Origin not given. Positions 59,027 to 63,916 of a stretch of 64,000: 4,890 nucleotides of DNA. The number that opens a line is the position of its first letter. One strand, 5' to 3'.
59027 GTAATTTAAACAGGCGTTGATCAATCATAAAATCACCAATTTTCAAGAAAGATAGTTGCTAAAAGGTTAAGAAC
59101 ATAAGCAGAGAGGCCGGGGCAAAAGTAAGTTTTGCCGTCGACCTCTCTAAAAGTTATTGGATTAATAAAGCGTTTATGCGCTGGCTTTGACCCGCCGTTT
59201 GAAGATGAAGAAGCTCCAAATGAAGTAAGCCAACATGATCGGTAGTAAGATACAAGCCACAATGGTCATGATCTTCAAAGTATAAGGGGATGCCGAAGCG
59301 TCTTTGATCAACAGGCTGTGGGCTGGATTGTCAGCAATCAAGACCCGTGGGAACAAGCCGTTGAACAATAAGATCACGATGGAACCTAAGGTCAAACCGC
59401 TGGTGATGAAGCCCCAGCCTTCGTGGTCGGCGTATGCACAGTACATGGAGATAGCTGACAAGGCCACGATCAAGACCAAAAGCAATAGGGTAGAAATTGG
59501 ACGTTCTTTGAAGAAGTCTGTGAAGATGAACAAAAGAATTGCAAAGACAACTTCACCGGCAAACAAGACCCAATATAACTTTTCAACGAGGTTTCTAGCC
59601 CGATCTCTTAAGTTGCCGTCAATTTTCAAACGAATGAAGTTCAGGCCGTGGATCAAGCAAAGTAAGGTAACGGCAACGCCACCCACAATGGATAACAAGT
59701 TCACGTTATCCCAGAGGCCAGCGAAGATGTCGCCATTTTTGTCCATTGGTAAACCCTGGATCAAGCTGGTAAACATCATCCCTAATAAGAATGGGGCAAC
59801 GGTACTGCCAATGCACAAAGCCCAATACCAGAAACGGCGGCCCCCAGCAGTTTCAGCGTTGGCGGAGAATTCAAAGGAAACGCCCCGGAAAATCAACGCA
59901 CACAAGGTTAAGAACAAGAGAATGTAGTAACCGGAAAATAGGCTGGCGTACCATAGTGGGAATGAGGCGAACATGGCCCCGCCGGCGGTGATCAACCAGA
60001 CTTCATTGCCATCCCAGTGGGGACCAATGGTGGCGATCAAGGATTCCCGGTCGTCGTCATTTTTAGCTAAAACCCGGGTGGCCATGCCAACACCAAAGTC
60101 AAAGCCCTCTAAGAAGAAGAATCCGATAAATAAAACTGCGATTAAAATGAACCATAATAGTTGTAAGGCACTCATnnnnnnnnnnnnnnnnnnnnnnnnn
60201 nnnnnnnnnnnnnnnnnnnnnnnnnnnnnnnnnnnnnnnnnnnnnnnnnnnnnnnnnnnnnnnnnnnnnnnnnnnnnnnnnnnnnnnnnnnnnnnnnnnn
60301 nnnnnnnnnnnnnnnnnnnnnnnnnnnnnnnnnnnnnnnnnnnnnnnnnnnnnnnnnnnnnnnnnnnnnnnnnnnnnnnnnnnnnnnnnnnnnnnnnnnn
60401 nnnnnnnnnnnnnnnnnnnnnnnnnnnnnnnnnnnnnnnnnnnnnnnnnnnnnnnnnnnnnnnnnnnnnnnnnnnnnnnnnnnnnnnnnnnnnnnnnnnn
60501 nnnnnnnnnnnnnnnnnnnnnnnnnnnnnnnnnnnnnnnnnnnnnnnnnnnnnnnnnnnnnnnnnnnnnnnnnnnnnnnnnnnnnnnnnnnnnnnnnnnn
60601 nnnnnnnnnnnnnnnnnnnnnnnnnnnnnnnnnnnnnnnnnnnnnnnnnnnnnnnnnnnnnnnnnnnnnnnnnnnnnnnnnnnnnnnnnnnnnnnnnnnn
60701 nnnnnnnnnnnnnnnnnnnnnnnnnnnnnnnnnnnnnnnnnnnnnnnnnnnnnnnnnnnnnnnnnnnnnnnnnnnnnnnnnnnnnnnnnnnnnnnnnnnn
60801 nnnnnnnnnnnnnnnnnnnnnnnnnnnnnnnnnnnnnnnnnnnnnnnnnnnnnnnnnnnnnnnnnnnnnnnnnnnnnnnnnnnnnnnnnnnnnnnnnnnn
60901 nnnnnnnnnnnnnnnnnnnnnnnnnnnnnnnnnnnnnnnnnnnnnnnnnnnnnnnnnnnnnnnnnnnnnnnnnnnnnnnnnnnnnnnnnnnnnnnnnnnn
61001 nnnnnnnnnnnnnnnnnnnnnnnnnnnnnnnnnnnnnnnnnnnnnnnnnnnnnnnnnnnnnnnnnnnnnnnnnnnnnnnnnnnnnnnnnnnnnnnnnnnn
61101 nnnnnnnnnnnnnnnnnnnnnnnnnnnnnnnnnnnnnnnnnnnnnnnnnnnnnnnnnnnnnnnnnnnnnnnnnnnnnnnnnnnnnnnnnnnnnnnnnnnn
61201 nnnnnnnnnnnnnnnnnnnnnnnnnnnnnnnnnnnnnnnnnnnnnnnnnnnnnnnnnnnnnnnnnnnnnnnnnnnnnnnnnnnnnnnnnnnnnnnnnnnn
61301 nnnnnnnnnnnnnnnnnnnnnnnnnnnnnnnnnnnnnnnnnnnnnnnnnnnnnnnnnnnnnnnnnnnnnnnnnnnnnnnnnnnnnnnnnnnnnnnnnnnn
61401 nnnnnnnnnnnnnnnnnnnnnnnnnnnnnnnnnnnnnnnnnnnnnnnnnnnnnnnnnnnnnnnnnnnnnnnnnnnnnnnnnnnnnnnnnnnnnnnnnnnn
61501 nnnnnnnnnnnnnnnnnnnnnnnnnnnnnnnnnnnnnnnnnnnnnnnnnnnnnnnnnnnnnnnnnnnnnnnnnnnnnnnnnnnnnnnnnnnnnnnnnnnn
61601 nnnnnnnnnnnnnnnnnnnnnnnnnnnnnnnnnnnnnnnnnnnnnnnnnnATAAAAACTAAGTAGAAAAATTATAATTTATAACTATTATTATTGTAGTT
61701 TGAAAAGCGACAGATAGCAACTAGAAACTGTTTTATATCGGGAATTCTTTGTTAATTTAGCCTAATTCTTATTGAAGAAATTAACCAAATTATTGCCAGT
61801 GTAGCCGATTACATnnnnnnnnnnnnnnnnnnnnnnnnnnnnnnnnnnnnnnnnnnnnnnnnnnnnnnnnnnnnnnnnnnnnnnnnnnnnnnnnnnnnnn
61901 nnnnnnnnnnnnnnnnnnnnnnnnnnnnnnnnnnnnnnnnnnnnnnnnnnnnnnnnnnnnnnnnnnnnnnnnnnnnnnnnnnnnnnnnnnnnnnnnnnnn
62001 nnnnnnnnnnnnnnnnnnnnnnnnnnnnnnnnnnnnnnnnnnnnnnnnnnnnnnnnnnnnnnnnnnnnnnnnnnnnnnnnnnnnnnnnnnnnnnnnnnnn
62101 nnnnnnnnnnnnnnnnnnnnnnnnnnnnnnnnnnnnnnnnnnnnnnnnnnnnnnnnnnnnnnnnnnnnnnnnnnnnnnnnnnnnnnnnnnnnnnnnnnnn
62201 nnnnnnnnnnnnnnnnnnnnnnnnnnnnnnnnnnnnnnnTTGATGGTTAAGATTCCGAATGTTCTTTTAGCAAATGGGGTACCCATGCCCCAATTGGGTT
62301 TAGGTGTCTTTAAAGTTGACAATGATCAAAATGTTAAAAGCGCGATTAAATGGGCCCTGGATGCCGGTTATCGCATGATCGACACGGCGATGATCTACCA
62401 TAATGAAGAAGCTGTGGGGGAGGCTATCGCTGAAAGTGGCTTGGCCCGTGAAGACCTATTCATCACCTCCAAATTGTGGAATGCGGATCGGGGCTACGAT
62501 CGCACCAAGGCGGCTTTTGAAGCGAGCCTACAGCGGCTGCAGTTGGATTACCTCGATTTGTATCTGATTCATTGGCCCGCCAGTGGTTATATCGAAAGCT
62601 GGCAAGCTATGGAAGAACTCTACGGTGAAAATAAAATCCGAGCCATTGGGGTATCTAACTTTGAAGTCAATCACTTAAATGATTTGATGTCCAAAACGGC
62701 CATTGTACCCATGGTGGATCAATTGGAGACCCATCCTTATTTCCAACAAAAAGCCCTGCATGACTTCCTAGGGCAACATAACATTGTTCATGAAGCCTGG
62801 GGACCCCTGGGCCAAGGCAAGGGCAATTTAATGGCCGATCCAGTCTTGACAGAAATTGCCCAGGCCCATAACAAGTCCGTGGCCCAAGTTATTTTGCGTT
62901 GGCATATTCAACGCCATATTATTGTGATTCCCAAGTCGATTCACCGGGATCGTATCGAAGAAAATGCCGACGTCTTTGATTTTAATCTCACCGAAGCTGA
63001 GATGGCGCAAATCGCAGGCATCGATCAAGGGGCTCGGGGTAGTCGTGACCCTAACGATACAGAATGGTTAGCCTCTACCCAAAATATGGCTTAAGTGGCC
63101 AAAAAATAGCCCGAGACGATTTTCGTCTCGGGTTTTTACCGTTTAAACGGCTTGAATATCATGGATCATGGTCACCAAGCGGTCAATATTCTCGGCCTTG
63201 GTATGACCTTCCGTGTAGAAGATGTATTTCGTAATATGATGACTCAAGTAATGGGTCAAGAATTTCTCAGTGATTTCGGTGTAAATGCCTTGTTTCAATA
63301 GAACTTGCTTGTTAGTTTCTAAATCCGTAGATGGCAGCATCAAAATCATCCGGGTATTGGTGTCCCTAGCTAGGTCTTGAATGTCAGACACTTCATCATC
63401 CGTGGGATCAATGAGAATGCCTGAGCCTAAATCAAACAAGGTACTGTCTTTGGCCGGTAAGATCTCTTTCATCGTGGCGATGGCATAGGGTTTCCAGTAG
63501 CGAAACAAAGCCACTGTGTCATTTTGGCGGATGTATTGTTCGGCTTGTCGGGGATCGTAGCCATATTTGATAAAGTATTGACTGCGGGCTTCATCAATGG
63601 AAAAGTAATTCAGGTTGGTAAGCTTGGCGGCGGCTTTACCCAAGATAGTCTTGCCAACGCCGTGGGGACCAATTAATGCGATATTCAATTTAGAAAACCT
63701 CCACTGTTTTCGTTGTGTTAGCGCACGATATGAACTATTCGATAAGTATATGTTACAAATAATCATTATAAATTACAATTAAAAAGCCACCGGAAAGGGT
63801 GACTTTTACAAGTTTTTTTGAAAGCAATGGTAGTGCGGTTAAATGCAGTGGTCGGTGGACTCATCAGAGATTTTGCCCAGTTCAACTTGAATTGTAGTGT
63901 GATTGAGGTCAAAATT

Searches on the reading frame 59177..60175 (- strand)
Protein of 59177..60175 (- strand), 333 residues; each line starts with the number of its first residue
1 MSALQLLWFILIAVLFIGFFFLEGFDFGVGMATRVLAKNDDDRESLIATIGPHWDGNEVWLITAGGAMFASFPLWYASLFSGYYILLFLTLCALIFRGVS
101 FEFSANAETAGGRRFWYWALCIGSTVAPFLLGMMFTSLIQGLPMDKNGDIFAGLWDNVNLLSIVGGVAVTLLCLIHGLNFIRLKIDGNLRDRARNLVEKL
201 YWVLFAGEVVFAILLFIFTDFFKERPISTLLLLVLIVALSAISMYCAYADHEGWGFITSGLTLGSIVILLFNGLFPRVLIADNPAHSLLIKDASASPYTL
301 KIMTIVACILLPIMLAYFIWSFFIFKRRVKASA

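Call 13: search_protein_families(library=pfam, proteins=[window:59177-60175:-])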
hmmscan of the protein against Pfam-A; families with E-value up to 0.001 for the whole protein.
window:59177-60175:- (333 aa): 1 family
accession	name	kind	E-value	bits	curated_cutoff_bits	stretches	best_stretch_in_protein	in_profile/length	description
PF02322.20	Cyt_bd_oxida_II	-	1.1e-96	324.3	35.6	1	4-325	1-302/302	Cytochrome bd terminal oxidase subunit II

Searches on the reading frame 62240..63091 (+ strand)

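Call 13: search_protein_families(library=pfam, proteins=[window:62240-63091:+])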
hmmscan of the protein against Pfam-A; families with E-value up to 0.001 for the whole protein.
window:62240-63091:+ (284 aa): 1 family
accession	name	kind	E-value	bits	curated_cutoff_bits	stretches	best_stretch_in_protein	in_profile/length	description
PF00248.27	Aldo_ket_red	-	2.3e-52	178.3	24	1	21-262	4-290/291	Aldo/keto reductase family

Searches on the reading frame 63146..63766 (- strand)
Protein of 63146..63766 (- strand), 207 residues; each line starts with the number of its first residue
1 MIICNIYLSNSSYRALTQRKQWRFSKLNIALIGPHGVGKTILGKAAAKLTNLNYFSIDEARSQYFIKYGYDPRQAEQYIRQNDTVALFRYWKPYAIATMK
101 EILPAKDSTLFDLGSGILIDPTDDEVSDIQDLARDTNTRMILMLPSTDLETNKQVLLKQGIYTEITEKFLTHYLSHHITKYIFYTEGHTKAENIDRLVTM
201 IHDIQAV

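Call 13: search_protein_families(library=pfam, proteins=[window:63146-63766:-])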
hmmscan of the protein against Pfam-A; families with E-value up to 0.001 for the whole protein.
window:63146-63766:- (207 aa): 1 family
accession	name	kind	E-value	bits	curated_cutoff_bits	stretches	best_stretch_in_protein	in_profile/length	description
PF00004.35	AAA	-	0.00015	22.7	21.2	1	30-60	2-32/131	ATPase family associated with various cellular activities (AAA)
